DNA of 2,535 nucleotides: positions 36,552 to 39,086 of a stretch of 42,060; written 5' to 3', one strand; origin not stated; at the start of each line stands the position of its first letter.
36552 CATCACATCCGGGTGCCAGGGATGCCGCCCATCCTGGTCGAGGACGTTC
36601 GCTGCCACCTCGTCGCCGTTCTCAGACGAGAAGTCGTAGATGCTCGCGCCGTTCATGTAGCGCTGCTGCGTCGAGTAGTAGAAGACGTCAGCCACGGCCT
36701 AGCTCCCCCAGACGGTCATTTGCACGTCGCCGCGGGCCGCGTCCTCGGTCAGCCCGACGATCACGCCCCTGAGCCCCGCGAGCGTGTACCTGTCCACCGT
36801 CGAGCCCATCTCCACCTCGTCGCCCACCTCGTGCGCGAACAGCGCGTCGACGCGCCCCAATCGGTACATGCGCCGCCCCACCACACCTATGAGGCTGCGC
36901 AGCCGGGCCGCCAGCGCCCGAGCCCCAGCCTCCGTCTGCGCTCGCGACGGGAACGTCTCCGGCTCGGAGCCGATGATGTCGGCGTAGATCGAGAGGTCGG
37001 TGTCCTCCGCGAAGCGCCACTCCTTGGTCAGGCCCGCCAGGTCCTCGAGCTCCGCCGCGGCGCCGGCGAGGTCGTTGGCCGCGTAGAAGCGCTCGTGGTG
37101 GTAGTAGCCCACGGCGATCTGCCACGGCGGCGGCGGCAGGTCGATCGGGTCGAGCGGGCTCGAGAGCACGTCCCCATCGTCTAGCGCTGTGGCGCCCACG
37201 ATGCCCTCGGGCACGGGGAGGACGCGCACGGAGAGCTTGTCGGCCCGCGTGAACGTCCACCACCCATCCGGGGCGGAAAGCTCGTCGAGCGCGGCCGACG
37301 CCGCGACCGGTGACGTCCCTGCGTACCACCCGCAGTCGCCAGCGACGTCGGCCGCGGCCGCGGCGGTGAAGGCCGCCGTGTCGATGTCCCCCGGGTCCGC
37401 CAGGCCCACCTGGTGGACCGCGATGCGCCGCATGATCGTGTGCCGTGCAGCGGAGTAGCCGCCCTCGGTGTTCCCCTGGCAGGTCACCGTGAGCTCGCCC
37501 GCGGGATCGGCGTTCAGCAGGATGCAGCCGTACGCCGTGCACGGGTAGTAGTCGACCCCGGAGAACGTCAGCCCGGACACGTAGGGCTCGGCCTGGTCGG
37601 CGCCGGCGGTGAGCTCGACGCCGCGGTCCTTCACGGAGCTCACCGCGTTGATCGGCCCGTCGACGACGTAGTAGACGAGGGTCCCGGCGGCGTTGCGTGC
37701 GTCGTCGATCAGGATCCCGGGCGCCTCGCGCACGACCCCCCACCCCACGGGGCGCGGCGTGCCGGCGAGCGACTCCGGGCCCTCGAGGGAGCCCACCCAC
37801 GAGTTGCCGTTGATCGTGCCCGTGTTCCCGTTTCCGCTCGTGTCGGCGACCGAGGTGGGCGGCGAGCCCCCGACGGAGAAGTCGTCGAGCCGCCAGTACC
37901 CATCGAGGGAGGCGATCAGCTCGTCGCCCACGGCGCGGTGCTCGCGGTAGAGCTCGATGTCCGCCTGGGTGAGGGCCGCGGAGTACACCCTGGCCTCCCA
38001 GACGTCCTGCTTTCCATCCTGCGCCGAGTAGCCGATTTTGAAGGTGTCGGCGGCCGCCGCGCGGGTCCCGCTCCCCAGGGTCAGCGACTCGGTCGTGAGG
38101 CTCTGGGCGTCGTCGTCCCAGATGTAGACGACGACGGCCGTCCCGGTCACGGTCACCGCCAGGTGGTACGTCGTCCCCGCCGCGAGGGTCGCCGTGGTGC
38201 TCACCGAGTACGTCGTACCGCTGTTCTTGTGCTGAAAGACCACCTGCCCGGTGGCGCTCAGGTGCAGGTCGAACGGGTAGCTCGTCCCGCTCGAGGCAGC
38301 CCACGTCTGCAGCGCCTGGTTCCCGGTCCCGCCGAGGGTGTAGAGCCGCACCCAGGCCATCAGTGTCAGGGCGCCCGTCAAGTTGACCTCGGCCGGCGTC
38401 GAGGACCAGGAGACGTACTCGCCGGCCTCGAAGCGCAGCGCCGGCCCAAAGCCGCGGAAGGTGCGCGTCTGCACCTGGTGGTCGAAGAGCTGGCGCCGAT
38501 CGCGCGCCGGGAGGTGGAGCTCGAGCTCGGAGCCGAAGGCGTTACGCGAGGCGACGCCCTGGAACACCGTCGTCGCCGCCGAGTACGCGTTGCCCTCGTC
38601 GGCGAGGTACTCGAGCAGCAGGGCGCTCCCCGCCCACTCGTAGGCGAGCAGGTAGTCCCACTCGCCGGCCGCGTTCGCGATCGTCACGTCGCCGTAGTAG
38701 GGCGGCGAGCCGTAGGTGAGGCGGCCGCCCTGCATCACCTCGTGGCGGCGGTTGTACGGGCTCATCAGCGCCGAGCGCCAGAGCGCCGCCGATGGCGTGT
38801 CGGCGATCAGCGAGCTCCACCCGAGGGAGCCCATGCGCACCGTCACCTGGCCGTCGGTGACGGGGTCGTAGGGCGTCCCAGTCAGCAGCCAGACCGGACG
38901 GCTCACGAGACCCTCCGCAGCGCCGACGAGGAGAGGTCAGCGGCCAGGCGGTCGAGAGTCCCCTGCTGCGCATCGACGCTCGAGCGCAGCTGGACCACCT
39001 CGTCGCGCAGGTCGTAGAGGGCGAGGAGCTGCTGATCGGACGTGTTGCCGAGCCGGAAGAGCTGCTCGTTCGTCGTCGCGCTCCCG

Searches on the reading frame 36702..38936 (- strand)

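Call 11: search_protein_families(library=pfam, proteins=[window:36702-38936:-], max_evalue=0.001)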
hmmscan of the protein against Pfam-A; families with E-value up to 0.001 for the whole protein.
window:36702-38936:- (745 aa): 1 family
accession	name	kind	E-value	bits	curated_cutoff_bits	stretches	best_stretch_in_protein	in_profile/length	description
PF13385.13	Laminin_G_3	-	2.5e-11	44.4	27.6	1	173-327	5-150/151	Concanavalin A-like lectin/glucanases superfamily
